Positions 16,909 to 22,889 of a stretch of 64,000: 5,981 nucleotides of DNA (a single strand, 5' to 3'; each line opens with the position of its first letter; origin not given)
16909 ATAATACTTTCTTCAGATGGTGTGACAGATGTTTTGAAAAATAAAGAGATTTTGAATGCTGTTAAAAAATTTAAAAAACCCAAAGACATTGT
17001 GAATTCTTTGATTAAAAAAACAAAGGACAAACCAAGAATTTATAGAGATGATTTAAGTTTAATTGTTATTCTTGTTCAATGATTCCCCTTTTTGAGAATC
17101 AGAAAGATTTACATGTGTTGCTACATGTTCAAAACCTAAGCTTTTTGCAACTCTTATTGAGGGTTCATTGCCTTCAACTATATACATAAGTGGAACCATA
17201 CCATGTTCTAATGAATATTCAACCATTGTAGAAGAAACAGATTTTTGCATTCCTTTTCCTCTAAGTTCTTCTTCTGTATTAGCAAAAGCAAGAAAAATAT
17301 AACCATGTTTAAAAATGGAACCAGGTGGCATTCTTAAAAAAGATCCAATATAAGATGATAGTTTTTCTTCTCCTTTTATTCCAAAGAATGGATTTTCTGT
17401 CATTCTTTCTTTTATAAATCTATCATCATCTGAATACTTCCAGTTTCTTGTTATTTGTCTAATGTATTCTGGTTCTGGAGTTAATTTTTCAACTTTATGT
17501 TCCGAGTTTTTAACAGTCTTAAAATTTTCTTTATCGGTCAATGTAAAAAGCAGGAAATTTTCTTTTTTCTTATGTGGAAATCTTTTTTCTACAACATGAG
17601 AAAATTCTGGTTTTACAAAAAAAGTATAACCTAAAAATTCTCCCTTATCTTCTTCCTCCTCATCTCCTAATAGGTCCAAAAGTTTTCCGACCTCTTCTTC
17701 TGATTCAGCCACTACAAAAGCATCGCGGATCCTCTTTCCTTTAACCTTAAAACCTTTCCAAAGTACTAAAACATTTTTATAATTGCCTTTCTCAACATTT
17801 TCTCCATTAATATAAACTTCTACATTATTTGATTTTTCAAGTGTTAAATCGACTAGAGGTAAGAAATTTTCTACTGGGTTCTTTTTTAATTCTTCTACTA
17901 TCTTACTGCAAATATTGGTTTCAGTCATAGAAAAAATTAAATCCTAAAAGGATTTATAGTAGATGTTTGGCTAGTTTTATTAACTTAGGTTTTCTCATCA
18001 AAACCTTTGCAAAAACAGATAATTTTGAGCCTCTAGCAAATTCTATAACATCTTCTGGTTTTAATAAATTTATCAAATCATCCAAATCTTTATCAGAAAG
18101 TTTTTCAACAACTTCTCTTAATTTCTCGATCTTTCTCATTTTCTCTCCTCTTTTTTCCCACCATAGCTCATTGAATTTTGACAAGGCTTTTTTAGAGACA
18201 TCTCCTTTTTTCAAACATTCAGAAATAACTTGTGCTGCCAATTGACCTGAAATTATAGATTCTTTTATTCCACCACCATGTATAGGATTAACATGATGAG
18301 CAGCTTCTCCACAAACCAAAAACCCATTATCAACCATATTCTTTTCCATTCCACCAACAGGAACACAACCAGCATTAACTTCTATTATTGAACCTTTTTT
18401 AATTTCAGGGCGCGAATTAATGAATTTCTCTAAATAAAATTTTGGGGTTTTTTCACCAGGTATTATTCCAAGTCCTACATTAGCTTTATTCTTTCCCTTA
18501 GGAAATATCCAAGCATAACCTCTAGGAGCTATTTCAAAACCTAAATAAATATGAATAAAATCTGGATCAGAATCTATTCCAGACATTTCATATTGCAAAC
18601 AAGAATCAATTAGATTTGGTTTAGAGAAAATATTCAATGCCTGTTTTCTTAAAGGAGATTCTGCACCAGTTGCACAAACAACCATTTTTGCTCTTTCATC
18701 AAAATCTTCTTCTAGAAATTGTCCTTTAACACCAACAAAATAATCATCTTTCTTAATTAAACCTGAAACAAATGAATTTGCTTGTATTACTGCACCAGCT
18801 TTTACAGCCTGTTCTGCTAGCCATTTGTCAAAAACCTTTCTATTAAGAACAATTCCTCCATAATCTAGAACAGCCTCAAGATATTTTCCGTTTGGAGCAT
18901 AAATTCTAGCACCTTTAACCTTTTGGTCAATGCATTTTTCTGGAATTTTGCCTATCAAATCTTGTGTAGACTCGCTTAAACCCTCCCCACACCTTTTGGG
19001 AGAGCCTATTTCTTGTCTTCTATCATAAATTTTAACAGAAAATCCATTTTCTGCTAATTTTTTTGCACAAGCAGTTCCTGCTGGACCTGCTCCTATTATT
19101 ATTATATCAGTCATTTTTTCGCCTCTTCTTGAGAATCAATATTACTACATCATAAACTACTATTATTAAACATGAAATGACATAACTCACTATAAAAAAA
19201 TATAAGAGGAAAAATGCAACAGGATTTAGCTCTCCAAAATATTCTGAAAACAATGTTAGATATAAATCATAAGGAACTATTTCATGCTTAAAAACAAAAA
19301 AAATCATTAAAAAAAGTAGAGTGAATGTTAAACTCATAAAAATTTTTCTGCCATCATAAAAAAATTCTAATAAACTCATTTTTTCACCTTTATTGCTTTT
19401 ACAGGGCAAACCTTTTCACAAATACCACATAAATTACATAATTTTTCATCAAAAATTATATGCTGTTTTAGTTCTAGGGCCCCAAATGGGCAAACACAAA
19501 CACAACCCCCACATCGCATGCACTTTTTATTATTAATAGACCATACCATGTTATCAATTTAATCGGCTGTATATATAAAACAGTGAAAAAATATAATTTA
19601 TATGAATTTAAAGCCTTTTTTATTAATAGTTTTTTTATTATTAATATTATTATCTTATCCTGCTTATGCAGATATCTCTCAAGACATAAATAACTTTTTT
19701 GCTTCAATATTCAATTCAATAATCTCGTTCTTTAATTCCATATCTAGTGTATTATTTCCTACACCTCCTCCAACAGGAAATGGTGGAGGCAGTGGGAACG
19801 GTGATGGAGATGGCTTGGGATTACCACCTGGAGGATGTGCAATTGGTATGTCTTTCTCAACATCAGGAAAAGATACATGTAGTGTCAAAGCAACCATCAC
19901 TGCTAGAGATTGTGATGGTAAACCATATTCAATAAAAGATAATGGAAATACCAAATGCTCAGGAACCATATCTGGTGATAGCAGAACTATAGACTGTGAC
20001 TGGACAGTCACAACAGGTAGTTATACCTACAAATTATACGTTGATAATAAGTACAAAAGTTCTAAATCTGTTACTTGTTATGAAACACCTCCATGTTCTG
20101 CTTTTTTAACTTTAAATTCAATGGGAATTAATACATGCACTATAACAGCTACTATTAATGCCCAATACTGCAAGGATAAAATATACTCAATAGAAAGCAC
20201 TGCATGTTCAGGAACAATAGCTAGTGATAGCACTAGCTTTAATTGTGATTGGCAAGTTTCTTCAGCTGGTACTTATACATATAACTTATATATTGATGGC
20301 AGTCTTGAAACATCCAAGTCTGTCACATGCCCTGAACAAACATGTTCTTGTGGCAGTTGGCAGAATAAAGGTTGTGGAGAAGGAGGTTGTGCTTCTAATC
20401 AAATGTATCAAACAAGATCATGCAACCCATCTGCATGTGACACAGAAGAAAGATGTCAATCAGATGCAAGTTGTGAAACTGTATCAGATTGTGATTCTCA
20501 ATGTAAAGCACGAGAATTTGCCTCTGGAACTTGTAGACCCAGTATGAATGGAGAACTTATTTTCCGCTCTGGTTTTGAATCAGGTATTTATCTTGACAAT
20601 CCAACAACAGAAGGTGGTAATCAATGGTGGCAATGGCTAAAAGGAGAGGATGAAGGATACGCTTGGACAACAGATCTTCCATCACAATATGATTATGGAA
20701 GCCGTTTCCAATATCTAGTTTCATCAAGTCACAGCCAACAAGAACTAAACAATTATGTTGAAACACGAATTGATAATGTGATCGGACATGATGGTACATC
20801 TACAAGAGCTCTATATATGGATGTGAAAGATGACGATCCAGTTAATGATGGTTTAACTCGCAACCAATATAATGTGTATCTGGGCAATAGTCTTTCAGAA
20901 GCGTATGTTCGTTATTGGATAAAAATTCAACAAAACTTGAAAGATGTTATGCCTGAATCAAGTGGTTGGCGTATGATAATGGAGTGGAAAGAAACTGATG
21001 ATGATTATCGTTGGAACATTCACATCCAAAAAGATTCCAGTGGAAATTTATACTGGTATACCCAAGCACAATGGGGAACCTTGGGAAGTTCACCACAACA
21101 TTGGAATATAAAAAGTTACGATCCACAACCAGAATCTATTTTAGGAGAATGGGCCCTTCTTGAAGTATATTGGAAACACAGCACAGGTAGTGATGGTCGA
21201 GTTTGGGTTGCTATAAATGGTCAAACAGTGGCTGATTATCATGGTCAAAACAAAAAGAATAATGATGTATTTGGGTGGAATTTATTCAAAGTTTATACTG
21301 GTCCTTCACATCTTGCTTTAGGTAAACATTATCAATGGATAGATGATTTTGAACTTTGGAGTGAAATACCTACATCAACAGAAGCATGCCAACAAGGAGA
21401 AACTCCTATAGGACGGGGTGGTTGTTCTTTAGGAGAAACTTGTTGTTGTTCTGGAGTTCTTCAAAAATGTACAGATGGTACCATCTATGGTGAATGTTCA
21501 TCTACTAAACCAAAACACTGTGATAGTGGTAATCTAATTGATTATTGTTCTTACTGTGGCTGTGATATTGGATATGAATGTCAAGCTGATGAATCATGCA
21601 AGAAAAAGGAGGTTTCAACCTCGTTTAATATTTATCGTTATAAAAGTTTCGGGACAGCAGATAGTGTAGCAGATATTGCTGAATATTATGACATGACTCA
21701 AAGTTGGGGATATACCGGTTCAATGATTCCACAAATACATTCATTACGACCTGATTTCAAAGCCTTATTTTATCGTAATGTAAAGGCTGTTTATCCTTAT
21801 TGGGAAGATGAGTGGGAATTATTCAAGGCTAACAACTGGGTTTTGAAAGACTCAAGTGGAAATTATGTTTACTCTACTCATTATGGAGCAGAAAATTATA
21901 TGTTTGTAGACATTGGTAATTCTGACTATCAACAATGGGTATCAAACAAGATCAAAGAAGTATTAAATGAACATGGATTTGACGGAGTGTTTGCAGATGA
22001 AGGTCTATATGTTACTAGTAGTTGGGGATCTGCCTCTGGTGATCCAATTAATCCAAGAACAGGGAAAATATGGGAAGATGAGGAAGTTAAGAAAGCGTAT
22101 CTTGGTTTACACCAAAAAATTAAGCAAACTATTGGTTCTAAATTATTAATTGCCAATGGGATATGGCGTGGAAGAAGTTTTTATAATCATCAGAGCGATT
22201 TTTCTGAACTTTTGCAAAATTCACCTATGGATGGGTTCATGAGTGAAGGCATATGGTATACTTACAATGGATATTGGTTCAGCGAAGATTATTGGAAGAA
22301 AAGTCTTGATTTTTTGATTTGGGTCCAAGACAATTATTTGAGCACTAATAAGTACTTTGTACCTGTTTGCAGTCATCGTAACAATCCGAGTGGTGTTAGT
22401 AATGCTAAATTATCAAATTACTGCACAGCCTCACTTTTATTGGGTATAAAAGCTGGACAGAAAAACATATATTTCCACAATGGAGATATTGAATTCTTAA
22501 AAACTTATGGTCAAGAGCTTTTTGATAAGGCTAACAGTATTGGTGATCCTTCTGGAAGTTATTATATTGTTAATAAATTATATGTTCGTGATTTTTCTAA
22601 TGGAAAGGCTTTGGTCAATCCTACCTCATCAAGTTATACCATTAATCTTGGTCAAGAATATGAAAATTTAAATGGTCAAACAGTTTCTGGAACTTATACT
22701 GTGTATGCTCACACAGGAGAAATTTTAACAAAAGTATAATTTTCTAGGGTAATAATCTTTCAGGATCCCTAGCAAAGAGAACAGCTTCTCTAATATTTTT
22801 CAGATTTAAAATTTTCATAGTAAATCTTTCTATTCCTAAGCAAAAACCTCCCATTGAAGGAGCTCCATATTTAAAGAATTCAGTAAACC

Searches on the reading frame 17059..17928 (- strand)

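Call 82: search_protein_families(library=pfam, proteins=[window:17059-17928:-], max_evalue=0.01)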
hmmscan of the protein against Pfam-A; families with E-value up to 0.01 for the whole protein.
window:17059-17928:- (289 aa): 3 families
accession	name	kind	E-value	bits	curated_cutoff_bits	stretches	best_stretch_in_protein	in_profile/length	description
PF08445.16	FR47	-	5.3e-06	26.8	22.1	1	213-270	24-81/86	FR47-like protein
PF12746.13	GNAT_acetyltran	-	1.5e-05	25.2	26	1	217-270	187-238/243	GNAT acetyltransferase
PF00583.31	Acetyltransf_1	-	0.0043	17.7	20.7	1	164-266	17-116/116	Acetyltransferase (GNAT) family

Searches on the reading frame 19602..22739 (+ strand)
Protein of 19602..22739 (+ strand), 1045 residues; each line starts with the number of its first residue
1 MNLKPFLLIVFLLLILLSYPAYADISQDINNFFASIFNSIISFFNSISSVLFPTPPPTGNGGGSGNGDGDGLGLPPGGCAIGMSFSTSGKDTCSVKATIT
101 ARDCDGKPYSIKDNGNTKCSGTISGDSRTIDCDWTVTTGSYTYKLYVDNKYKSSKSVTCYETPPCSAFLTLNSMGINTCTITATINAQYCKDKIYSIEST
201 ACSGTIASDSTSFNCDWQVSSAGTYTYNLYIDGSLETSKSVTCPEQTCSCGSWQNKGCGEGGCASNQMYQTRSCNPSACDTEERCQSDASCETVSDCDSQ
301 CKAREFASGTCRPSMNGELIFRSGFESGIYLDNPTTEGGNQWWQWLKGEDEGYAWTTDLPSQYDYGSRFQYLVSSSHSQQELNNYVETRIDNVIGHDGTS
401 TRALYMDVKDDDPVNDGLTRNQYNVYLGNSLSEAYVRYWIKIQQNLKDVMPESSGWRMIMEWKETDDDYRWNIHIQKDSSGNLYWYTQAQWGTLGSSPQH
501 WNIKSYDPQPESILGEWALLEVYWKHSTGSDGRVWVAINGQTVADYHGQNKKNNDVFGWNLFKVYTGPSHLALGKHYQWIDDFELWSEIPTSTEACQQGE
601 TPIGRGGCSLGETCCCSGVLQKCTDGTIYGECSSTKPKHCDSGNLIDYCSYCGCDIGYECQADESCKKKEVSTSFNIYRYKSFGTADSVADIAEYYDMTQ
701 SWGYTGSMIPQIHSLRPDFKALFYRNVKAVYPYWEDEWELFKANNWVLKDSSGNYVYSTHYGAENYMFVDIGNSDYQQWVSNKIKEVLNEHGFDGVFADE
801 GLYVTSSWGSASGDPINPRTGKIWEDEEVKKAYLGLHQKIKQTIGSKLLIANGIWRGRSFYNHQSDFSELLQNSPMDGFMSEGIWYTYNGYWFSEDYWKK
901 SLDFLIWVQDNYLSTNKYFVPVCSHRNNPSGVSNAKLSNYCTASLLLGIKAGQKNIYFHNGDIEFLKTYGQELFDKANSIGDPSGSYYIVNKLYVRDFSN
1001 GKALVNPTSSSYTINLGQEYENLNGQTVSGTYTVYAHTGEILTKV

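Call 82: search_protein_families(library=pfam, proteins=[window:19602-22739:+], max_evalue=0.01)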
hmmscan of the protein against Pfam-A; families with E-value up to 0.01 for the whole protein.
window:19602-22739:+ (1045 aa): 3 families
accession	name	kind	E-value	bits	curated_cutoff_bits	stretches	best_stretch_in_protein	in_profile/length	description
PF14885.12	GHL15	-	3e-14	54.1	27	1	713-1002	1-271/271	Hypothetical glycosyl hydrolase family 15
PF13199.12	Glyco_hydro_66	-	1.2e-05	24.6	23.7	1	717-854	174-300/546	Glycosyl hydrolase family 66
PF14871.12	GHL6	-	0.0073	17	35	0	745-799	78-131/132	Hypothetical glycosyl hydrolase 6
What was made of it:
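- A predicted glycoside hydrolase-like secreted protein lies elsewhere in the window at 19602-22739 (call 82).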
